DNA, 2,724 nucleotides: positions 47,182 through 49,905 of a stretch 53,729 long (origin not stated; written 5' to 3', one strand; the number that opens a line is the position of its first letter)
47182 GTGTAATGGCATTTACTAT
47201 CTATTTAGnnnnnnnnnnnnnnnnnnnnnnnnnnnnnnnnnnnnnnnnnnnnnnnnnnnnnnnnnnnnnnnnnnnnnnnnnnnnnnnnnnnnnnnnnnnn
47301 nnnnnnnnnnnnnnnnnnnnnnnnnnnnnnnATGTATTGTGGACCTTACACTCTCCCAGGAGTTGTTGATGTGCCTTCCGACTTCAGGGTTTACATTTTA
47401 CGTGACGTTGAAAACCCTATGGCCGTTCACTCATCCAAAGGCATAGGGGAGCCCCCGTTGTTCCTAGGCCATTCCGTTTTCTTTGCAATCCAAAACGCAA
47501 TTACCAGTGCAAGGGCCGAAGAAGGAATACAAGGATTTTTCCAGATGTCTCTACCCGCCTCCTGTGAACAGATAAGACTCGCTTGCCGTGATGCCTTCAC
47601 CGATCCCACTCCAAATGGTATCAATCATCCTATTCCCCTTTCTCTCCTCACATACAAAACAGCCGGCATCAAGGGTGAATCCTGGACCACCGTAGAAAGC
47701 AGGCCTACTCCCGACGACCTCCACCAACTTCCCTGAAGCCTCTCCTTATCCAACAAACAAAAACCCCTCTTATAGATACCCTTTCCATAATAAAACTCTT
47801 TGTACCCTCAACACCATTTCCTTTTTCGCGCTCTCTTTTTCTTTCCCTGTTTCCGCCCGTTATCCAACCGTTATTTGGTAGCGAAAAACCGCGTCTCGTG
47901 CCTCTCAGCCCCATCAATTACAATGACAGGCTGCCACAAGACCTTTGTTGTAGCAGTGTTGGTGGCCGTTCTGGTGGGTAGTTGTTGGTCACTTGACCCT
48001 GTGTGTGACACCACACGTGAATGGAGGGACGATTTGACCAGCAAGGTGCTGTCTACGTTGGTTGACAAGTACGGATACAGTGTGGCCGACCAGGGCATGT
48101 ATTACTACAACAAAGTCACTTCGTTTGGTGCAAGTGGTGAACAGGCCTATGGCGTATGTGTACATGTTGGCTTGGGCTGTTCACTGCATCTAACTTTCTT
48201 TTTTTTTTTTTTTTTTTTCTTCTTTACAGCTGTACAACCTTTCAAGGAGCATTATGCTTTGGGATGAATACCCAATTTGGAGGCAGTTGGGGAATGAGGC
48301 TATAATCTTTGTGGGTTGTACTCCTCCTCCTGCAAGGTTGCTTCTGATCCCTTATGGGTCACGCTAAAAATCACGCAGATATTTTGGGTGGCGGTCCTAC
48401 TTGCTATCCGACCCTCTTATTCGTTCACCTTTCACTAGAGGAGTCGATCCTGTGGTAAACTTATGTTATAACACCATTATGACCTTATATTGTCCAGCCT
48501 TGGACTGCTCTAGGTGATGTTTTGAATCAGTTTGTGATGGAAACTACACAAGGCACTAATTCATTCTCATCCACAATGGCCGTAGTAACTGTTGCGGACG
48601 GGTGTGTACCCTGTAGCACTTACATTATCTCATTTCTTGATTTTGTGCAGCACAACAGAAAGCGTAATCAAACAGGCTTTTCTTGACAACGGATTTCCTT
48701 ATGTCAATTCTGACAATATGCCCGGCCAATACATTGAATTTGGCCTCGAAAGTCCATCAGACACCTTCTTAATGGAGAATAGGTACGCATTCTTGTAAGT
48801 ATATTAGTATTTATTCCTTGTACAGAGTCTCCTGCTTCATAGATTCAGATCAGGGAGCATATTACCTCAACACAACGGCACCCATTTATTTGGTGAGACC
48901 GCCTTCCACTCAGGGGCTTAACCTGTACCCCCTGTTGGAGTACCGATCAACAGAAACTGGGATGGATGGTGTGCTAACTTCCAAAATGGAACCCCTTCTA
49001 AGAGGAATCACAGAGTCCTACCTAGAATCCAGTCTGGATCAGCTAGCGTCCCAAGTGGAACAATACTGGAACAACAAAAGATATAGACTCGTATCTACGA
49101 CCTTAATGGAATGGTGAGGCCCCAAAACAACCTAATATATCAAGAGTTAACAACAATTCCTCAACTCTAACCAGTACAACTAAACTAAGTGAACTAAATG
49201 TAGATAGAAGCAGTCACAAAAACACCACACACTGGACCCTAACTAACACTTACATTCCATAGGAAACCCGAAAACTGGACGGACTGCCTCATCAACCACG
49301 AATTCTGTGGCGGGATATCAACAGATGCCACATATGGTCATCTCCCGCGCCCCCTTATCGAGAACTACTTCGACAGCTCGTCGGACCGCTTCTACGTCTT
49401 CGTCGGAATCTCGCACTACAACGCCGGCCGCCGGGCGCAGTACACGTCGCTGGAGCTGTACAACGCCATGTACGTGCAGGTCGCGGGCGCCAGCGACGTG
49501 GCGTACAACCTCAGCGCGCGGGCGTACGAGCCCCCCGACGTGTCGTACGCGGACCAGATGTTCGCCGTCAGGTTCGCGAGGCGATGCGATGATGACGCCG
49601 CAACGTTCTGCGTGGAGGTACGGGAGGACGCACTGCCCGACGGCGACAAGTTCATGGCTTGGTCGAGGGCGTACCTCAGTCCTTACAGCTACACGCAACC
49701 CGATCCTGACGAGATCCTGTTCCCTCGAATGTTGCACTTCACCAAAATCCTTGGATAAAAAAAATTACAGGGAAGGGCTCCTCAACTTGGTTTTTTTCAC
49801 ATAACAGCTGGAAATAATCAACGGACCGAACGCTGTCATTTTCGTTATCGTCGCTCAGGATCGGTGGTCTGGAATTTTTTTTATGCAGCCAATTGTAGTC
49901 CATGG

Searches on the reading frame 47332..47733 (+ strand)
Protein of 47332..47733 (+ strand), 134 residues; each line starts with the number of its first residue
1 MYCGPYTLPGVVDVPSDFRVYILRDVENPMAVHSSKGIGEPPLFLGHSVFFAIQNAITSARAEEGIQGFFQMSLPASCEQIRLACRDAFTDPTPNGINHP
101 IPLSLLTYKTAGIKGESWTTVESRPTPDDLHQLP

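Call 37: find_homologous_proteins(query=window:47332-47733:+, max_evalue=1e-10)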
Query window:47332-47733:+ (134 aa): 7 proteins with E <= 1e-10 among 15 candidates.
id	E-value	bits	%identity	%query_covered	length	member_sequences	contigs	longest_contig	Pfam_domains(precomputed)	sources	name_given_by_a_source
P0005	4.0e-21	93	51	69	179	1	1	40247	PF20256.4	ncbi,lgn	-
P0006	1.5e-19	88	51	66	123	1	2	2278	-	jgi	jgi:xanthine dehydrogenase/oxidase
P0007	2.4e-18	84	53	67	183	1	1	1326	PF20256.4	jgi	-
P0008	6.5e-18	83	51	66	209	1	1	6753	PF20256.4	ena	-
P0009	3.8e-16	77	51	62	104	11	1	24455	-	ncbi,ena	-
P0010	2.9e-13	68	62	43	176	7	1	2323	PF20256.4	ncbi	-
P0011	9.0e-13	66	53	56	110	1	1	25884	-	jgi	jgi:xanthine dehydrogenase/oxidase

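Call 49: list_cluster_members(proteins=[P0005, P0009, P0010, P0008, P0002])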
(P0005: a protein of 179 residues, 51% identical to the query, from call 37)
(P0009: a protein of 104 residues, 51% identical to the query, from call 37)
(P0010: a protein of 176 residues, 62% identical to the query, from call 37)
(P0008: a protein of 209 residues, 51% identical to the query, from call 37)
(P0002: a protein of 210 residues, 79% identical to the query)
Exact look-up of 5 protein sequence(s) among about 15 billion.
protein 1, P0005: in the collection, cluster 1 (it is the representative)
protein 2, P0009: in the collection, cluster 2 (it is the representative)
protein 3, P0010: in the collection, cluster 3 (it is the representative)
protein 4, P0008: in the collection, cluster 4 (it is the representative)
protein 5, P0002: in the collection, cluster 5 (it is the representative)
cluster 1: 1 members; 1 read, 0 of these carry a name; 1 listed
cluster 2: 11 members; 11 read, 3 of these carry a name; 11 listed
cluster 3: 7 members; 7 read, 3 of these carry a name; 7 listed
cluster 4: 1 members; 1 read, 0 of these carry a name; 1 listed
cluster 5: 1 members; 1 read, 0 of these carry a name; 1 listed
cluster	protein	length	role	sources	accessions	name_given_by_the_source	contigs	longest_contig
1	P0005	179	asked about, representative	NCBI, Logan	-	-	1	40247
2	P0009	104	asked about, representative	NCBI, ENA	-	-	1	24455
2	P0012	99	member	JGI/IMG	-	xanthine dehydrogenase/oxidase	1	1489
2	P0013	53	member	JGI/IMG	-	xanthine dehydrogenase/oxidase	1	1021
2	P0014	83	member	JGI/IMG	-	xanthine dehydrogenase/oxidase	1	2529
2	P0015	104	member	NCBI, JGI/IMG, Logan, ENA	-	-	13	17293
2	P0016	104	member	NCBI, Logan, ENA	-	-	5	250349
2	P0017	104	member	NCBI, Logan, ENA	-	-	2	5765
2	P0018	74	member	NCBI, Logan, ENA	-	-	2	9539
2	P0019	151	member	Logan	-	-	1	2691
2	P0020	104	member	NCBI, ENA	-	-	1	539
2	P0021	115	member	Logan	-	-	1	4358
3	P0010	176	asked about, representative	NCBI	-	-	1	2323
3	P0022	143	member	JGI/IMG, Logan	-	xanthine dehydrogenase/oxidase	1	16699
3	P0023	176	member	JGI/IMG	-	xanthine dehydrogenase/oxidase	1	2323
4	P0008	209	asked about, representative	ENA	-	-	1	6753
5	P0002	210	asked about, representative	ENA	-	-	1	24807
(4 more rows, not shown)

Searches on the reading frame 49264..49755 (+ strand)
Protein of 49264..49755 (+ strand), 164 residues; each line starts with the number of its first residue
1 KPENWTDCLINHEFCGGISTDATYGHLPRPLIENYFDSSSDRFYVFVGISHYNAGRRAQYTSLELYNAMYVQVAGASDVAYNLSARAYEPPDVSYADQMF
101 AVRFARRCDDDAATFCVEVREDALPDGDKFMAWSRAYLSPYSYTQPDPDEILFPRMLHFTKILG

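Call 42: search_protein_families(library=pfam, proteins=[window:49273-49755:+], max_evalue=0.1)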
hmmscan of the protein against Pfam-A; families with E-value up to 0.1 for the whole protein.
seq(161 aa): 0 families

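Call 52: find_related_loci(query=window:49273-49755:+, collection=genome_contigs)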
Query seq(161 aa) (161 aa) in genome_contigs; peptide patterns used: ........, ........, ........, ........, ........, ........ (x = any residue, [..] = any of these).
49 stretches matched a pattern, but none encodes a relative of the query by tblastn (E <= 1e-3).

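Call 53: find_related_loci(query=window:49273-49755:+, collection=metagenome_contigs)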
Query seq(161 aa) (161 aa) in metagenome_contigs; peptide patterns used: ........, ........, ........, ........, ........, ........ (x = any residue, [..] = any of these).
78 stretches matched a pattern, but none encodes a relative of the query by tblastn (E <= 1e-3).

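Call 75: search_protein_families(library=phrogs, proteins=[window:49264-49755:+], max_evalue=0.1)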
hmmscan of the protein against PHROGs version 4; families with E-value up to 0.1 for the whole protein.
window:49264-49755:+ (164 aa): 0 families
